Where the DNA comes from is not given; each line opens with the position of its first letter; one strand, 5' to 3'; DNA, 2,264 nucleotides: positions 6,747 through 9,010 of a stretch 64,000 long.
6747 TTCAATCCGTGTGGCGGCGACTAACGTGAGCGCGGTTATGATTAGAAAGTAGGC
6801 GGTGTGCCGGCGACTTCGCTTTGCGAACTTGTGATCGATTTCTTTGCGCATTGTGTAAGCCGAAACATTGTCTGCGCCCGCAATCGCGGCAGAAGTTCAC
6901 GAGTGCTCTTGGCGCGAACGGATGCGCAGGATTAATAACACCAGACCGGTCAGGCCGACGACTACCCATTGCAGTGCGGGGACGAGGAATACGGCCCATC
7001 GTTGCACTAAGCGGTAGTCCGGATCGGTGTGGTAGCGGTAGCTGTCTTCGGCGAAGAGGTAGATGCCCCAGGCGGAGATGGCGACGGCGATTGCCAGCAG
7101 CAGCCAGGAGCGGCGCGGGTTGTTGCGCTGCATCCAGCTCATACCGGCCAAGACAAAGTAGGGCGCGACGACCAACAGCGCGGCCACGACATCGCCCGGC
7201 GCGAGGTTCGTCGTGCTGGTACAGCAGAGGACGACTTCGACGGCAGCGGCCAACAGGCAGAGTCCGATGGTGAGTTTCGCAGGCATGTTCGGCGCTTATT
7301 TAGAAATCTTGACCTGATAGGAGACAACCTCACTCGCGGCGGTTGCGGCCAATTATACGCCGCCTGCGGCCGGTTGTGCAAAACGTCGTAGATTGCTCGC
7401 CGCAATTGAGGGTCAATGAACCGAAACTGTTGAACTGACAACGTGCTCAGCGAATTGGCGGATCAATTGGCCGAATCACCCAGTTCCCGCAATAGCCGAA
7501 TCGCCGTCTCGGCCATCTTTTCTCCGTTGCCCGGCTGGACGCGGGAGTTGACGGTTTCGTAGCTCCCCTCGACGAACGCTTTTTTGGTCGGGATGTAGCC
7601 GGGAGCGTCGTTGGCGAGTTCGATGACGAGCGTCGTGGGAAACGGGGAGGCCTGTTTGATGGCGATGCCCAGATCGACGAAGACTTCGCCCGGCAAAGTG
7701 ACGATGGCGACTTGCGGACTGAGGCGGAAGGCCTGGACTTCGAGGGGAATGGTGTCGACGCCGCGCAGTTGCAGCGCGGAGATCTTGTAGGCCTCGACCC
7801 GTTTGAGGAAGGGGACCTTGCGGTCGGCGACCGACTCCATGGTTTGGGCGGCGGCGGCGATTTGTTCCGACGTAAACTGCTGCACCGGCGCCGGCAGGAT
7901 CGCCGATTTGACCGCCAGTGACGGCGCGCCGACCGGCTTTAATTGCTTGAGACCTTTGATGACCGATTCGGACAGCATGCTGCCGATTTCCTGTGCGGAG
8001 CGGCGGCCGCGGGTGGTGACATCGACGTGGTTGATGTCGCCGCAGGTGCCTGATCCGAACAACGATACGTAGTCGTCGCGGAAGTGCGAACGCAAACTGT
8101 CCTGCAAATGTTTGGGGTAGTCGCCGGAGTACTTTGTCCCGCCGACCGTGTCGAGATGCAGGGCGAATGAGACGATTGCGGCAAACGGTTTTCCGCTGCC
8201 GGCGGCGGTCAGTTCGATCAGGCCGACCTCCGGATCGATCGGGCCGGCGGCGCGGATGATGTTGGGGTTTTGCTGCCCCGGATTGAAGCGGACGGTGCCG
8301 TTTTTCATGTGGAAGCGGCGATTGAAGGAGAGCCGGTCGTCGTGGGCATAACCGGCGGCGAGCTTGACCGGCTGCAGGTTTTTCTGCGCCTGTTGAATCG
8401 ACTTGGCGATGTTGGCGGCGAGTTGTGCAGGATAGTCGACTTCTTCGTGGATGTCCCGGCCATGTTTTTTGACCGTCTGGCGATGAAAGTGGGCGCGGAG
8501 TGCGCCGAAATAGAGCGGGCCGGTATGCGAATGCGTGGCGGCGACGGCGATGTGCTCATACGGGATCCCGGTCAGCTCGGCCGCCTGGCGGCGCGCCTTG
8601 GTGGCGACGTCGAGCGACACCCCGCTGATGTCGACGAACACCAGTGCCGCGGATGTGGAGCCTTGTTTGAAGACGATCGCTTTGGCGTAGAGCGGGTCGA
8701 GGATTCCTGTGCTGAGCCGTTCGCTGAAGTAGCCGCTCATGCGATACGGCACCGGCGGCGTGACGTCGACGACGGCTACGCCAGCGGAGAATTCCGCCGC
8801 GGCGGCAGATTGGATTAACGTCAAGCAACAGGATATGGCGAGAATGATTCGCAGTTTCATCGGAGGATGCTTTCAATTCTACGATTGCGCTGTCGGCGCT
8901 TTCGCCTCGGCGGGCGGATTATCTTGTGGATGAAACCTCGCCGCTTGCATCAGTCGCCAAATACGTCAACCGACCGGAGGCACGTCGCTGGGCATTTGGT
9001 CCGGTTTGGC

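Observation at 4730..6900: tRNA-Glu locus with a degenerate downstream 3' tRNA fragment and ~450-bp direct repeats bracketing a 1.6-kb insert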

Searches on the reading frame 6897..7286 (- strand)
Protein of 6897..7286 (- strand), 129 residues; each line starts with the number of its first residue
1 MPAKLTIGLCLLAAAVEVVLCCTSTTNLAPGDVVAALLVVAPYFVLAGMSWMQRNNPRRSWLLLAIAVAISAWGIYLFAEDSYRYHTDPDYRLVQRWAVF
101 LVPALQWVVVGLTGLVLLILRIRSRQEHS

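Call 6: search_protein_families(library=pfam, proteins=[window:6897-7286:-], max_evalue=0.1)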
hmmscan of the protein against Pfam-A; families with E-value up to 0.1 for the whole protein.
window:6897-7286:- (129 aa): 4 families
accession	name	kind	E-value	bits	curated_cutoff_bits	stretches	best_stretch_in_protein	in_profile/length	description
PF19529.4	DUF6057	-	0.00028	20.4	29.8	1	4-126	123-255/569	Family of unknown function (DUF6057)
PF01757.29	Acyl_transf_3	-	0.0062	16.1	31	1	11-125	155-266/326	Acyltransferase domain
PF10823.13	DUF2568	-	0.017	15.8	24.2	1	44-116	12-84/92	Protein of unknown function (DUF2568)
PF22868.1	YmiA-like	-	0.055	13.7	27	1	88-112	15-39/46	Protein YmiA-like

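Call 31: search_protein_families(library=phrogs, proteins=[window:6897-7286:-], max_evalue=0.1)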
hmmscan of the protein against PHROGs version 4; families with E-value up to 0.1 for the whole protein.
window:6897-7286:- (129 aa): 1 family
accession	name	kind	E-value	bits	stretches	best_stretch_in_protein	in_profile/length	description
phrog_1298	-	tail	0.0023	18.6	1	21-73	40-92/163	minor tail protein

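Call 32: search_protein_families(library=ncbifam, proteins=[window:6897-7286:-], max_evalue=0.1)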
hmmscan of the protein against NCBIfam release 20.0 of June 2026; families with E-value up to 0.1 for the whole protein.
window:6897-7286:- (129 aa): 2 families
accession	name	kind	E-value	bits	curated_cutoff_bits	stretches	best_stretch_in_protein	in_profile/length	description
TIGR00950.1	2A78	equivalog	0.0061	16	230.2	1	9-79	52-118/264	carboxylate/amino acid/amine transporter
NF045951.1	MAG0110_fam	subfamily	0.042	13.1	98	1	36-119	57-139/237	MAG0110 family membrane protein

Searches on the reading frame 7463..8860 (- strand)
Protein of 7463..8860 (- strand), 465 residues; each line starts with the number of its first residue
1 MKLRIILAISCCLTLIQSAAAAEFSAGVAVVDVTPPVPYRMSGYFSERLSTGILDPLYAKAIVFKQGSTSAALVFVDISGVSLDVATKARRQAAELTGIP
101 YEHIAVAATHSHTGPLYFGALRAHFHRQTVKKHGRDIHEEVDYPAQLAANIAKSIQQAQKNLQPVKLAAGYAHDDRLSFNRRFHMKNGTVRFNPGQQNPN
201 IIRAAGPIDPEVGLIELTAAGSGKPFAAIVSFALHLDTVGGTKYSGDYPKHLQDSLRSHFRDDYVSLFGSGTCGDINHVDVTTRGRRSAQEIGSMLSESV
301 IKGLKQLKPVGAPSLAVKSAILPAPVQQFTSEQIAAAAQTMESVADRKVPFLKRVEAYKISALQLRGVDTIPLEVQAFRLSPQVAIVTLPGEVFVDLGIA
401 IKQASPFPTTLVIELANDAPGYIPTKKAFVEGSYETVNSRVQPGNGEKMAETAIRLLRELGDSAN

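Call 6: search_protein_families(library=pfam, proteins=[window:7463-8860:-], max_evalue=0.1)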
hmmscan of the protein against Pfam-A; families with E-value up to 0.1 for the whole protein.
window:7463-8860:- (465 aa): 1 family
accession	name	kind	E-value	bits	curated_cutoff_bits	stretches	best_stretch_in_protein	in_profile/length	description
PF04734.18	Ceramidase_alk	-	2.6e-11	43.3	32.1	1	24-236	1-204/509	Neutral/alkaline non-lysosomal ceramidase, N-terminal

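Call 12: find_encoding_contigs(protein=window:7463-8860:-, flank=10000, max_places=10)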
Protein window:7463-8860:- (465 aa): 1 contig read that carries it; 1 place shown.
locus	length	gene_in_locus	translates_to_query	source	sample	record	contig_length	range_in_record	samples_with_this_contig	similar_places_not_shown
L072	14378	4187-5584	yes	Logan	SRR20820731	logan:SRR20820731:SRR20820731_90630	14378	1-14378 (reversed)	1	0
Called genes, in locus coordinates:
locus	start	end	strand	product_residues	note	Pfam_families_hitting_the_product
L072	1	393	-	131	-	?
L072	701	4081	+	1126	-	PF16697:Yop-YscD_cpl (weak), PF00498:FHA, PF28019:HmpF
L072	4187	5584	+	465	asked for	PF04734:Ceramidase_alk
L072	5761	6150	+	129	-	-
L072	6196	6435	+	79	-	-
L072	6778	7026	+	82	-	-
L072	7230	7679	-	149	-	PF04892:VanZ-LLP1 (weak)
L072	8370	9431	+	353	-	PF01142:TruD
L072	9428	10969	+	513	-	PF01636:APH (weak), PF13401:AAA_22 (faint), PF06414:Zeta_toxin (weak), PF13238:AAA_18 (weak), PF13671:AAA_33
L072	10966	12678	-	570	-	PF01266:DAO, PF13450:NAD_binding_8 (faint), PF16901:DAO_C (weak)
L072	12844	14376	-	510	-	?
